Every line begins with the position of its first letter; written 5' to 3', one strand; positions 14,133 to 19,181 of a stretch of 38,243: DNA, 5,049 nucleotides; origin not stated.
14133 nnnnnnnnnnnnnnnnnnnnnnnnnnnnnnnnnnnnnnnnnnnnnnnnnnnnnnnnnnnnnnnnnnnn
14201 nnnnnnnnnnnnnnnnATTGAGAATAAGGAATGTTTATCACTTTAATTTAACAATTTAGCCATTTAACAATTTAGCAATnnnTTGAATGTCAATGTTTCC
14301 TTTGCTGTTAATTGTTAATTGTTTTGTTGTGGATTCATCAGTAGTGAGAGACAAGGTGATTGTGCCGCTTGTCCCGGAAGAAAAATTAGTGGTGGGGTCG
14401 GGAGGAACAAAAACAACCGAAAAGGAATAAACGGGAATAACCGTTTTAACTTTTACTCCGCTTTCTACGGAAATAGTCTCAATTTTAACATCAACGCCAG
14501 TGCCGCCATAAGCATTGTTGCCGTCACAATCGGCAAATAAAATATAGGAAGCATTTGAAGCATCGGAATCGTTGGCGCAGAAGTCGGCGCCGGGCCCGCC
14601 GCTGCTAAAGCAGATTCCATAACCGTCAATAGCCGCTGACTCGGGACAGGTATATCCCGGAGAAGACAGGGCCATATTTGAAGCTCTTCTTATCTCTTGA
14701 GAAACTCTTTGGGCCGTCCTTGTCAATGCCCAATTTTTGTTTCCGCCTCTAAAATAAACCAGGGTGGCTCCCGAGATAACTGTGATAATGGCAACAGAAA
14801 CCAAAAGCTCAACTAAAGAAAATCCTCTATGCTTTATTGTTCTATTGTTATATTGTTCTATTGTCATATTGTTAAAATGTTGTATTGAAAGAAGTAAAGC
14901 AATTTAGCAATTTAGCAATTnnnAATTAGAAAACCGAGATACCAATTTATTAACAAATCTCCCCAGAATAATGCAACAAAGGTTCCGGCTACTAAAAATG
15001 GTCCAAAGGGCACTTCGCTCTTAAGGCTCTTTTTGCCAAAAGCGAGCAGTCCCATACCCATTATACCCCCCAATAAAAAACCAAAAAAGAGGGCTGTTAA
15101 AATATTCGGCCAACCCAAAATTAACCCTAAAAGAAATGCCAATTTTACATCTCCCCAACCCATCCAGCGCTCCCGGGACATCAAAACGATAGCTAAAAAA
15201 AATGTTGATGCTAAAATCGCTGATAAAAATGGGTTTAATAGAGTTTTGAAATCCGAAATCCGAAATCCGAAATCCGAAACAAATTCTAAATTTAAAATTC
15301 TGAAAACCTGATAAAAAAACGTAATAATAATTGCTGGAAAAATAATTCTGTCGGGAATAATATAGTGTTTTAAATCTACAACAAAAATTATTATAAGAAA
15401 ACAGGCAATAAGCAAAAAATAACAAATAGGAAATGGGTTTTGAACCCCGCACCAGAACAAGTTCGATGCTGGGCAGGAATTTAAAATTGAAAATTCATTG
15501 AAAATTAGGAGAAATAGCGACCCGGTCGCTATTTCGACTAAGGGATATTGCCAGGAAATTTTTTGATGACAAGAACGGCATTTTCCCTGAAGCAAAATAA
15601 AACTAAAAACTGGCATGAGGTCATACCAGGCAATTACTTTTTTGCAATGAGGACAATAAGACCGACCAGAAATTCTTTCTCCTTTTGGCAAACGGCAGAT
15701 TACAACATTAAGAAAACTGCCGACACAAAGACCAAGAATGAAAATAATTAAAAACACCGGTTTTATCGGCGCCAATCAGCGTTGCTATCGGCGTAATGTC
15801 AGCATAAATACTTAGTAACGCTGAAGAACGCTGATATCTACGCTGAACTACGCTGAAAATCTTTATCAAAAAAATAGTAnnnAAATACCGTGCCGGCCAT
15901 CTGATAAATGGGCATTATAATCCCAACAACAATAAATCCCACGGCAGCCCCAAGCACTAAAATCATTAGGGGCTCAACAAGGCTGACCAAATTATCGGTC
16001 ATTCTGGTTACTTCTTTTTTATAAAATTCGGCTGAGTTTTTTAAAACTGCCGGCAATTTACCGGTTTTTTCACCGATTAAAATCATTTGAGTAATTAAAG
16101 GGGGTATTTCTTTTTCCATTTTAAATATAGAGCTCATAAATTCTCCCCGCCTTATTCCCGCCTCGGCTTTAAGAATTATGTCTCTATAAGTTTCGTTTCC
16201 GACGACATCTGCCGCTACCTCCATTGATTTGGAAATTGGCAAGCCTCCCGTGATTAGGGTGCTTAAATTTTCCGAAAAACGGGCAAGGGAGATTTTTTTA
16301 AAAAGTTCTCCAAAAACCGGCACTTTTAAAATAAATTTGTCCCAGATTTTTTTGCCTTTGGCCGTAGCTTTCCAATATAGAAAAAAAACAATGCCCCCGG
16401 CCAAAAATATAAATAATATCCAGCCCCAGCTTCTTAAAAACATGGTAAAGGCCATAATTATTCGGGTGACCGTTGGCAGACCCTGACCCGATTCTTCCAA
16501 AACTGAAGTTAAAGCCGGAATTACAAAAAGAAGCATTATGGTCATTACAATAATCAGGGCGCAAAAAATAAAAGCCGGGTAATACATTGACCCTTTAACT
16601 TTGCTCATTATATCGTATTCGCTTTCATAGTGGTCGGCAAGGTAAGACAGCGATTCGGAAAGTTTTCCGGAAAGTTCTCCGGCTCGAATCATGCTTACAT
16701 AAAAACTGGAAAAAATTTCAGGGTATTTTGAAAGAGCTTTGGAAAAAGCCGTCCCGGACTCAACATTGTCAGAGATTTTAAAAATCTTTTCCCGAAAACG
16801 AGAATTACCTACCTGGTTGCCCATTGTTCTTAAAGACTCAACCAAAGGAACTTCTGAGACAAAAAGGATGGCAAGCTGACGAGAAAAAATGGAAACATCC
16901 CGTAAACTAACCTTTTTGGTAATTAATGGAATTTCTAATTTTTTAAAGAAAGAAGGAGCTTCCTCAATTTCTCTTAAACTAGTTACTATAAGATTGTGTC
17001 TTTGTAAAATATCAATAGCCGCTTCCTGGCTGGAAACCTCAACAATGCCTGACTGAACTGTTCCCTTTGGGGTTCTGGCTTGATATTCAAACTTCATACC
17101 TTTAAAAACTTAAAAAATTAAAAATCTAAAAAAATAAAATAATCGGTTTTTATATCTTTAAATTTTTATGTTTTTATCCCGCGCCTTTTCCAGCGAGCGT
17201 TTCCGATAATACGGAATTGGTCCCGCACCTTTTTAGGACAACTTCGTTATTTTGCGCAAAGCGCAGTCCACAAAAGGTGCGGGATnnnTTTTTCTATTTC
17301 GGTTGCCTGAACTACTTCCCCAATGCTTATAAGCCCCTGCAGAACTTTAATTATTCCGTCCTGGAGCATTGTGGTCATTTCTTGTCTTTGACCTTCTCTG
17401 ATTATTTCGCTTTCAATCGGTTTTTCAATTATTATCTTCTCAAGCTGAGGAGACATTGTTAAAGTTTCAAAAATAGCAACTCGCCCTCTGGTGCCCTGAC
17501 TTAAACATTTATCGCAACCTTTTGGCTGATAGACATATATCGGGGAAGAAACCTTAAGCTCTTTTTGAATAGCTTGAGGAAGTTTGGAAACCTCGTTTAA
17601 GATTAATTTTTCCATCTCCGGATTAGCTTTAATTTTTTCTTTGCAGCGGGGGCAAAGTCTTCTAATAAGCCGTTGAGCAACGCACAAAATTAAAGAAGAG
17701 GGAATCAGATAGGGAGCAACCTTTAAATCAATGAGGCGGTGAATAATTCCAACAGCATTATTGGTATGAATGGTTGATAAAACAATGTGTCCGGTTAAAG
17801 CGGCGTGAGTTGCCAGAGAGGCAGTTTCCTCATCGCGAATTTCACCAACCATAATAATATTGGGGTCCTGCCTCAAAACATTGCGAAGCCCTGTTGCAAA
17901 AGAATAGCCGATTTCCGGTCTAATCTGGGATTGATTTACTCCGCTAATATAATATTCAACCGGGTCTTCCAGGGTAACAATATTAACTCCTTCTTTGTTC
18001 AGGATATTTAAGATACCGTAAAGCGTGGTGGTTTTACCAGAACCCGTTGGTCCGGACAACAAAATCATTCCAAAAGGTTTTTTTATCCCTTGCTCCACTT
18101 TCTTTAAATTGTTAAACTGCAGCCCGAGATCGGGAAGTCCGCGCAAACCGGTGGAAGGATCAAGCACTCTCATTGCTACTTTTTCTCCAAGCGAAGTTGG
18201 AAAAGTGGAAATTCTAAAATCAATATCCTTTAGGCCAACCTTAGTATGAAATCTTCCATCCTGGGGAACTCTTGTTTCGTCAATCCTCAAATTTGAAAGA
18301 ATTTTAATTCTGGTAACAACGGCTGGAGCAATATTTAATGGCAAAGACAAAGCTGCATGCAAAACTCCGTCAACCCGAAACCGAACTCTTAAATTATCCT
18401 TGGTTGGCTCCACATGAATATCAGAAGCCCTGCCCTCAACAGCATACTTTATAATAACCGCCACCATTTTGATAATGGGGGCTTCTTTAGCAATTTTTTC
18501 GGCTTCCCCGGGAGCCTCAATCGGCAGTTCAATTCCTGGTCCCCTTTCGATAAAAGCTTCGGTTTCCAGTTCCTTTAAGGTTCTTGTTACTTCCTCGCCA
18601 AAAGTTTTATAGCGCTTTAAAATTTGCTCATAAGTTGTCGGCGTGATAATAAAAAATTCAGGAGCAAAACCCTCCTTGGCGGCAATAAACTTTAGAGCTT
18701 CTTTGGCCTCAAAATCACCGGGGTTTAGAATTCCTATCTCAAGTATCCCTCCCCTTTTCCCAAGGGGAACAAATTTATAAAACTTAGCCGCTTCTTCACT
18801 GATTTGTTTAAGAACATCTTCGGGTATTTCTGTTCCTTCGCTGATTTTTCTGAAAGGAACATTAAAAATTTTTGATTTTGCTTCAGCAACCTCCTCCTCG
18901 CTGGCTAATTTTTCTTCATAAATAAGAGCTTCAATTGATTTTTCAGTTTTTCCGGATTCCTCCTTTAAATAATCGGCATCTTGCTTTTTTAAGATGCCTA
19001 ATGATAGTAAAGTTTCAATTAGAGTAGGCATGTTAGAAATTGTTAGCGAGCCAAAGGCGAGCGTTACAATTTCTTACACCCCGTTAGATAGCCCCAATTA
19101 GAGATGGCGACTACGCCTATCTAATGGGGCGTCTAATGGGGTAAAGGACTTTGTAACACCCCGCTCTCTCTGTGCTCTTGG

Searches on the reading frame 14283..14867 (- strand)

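Call 55: search_protein_families(library=pfam, proteins=[window:14283-14867:-], max_evalue=0.0001)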
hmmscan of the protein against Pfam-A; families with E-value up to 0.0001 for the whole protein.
window:14283-14867:- (195 aa): 1 family
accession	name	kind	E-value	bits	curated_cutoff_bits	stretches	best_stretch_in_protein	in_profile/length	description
PF07963.17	N_methyl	-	4.8e-07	29.5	21.2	1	12-35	3-26/27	Prokaryotic N-terminal methylation motif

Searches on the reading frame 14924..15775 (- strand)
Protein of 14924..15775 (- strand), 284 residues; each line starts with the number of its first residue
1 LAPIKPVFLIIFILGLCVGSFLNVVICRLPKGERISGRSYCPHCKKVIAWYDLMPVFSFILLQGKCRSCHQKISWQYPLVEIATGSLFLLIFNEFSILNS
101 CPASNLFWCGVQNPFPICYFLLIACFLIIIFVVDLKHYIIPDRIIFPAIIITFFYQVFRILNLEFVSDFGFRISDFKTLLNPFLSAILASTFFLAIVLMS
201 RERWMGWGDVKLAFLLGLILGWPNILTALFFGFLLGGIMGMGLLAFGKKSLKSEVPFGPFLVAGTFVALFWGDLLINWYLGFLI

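Call 56: search_protein_families(library=pfam, proteins=[window:14924-15775:-], max_evalue=0.0001)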
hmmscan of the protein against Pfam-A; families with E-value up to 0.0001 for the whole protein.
window:14924-15775:- (284 aa): 2 families
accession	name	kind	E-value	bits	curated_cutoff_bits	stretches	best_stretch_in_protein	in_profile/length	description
PF06750.18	A24_N_bact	-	2.2e-33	114.6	23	1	13-94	1-83/84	Bacterial Peptidase A24 N-terminal domain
PF01478.23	Peptidase_A24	-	2.4e-16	60.5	26.5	1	121-240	1-103/104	Type IV leader peptidase family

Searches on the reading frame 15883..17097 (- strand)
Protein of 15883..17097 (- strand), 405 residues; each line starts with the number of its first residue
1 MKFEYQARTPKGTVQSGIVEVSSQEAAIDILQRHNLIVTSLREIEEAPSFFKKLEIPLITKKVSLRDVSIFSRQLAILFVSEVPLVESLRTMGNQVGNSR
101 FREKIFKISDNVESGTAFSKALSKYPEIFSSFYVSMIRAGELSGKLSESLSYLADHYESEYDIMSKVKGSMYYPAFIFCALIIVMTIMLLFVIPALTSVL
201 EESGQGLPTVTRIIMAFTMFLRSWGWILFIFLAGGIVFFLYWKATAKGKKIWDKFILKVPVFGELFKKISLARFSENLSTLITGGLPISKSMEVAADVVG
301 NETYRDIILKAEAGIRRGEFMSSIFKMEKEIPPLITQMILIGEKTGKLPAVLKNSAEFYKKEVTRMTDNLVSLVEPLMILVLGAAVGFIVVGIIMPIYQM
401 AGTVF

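Call 56: search_protein_families(library=pfam, proteins=[window:15883-17097:-], max_evalue=0.0001)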
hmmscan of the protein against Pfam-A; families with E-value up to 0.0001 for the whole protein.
window:15883-17097:- (405 aa): 1 family
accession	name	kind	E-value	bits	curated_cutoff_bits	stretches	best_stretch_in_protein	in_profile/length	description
PF00482.28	T2SSF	-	7.7e-57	191.1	25.2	2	71-194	1-125/125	Type II secretion system (T2SS), protein F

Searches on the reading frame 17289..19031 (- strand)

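Call 56: search_protein_families(library=pfam, proteins=[window:17289-19031:-], max_evalue=0.0001)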
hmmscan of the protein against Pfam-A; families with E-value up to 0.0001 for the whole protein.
window:17289-19031:- (581 aa): 2 families
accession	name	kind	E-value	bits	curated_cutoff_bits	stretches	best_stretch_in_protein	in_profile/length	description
PF00437.27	T2SSE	-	1.3e-122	409.5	24.9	1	181-574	3-369/370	Type II/IV secretion system protein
PF05157.20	MshEN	-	1.8e-07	31.5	23.1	1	65-141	9-83/90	MshEN domain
